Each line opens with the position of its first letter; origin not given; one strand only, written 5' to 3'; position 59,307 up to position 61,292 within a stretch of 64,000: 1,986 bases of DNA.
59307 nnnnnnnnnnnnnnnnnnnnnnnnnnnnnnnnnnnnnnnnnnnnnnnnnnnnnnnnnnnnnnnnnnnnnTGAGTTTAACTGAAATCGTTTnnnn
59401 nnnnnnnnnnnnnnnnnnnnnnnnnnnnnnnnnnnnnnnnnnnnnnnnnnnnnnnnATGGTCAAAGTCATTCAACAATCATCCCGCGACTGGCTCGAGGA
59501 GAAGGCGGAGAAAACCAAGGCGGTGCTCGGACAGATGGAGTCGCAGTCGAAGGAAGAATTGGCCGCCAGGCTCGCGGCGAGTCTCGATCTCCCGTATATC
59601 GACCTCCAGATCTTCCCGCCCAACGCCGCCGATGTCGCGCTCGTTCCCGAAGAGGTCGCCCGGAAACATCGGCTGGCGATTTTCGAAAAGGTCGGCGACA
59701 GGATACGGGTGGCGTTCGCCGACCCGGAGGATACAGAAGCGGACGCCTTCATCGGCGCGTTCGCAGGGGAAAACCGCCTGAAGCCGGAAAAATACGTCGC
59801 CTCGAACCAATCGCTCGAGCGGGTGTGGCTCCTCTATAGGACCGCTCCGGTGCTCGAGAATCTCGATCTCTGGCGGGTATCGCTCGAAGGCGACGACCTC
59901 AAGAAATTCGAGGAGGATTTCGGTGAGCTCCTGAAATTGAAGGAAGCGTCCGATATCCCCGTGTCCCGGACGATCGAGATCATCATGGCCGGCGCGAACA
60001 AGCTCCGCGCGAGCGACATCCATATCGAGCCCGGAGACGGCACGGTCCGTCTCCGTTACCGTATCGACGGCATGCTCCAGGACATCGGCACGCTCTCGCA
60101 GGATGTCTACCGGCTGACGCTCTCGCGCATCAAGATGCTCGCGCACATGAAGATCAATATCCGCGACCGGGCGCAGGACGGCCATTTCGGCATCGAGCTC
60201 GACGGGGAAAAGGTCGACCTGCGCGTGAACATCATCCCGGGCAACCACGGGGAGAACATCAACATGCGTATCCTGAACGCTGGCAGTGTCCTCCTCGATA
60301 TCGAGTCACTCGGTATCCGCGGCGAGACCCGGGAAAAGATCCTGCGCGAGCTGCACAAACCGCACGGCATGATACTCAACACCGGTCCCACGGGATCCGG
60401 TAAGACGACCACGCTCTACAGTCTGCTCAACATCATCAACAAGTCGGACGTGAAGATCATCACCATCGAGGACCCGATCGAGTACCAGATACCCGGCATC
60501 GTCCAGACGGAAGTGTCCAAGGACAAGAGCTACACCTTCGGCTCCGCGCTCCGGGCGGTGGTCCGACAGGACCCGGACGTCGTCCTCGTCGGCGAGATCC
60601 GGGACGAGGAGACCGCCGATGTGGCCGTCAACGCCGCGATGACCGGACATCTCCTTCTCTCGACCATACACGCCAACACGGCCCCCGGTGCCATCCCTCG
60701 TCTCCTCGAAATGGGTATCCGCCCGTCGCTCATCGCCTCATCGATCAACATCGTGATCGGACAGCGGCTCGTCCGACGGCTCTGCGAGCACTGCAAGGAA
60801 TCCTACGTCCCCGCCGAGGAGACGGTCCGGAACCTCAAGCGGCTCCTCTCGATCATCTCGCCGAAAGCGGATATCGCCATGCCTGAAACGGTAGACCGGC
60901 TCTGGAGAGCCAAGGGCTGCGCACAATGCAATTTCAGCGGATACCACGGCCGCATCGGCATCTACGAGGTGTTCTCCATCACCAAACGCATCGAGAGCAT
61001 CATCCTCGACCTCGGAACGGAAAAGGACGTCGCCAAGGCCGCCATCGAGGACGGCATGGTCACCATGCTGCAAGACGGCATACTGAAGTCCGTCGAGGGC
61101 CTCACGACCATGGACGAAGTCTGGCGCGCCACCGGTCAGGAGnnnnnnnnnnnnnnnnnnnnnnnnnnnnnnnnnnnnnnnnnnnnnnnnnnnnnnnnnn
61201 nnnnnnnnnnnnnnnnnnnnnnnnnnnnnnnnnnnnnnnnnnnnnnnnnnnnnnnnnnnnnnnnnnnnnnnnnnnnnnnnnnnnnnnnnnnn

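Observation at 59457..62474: Single 1005-aa protein made of two fused GspE/PilB-type secretion ATPase modules, the second with a degenerate His box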

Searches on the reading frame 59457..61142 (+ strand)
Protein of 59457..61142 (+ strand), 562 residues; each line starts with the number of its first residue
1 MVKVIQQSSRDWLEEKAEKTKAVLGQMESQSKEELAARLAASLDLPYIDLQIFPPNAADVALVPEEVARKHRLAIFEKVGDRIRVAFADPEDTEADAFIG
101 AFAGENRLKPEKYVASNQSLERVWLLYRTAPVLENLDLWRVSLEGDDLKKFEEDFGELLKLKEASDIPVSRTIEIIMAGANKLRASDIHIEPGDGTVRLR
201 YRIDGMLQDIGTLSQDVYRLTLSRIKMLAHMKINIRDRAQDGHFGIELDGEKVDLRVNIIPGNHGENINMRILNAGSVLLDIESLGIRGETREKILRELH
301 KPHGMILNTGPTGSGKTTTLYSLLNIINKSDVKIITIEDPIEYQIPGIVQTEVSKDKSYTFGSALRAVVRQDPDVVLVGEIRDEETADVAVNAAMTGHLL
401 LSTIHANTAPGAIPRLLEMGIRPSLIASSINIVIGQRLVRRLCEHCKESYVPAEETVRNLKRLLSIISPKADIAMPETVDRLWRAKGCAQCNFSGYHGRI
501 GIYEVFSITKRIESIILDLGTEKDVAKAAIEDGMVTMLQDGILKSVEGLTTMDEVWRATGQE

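Call 44: search_protein_families(library=ncbifam, proteins=[window:59457-61142:+], max_evalue=0.01)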
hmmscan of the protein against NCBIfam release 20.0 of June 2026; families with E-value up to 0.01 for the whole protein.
window:59457-61142:+ (562 aa): 20 families
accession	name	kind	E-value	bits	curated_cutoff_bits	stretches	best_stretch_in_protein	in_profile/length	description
TIGR02538.1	type_IV_pilB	equivalog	5.9e-144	480.7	675.65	1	13-559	24-562/564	type IV-A pilus assembly ATPase PilB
TIGR02533.1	type_II_gspE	equivalog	1.8e-138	462.2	630.25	1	63-559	4-486/486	type II secretion system ATPase GspE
NF007755.0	PRK10436.1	equivalog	3.1e-117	392.1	617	1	124-561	67-461/465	type II secretion system protein GspE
NF053534.1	T4PilAsmATPsTfpB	equivalog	1.4e-108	363.8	850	1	31-559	64-582/584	type IV pilus assembly ATPase TfpB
NF041000.1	ATPase_ComGA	equivalog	1.6e-70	237.2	300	1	176-440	3-266/267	competence type IV pilus ATPase ComGA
TIGR01420.1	pilT_fam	subfamily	8.6e-53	179.7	319.1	1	173-442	2-271/343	PilT/PilU family type 4a pilus ATPase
TIGR02525.1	plasmid_TraJ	equivalog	3.5e-29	101.9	368.3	1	239-420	87-273/372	plasmid transfer ATPase TraJ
NF058587.1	archaellum_moto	equivalog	1.5e-19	70.2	550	1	307-441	279-419/527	archaellum flagellar ATPase motor FlaI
TIGR02524.1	dot_icm_DotB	equivalog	1.1e-17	64.3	463.3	1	177-439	10-279/358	Dot/Icm type IV secretion system ATPase DotB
TIGR02782.1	TrbB_P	equivalog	1.5e-16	60.6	304.55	1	287-433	120-275/303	P-type conjugative transfer ATPase TrbB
TIGR02788.1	VirB11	equivalog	2.6e-15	56.3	249.95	1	305-420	146-266/308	P-type DNA transfer ATPase VirB11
TIGR03819.1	heli_sec_ATPase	hypoth_equivalog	3.8e-14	52.6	373.15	1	261-419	135-300/340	TadA family conjugal transfer-associated ATPase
NF010469.0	PRK13894.1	subfamily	1.9e-13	50.5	508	1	286-435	132-283/320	conjugal transfer ATPase TrbB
NF010425.0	PRK13851.1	equivalog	1e-10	41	461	1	303-412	162-276/344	type IV secretion system protein VirB11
NF010407.0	PRK13833.1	subfamily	4.6e-10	39.4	499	1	290-421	131-264/323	conjugal transfer protein TrbB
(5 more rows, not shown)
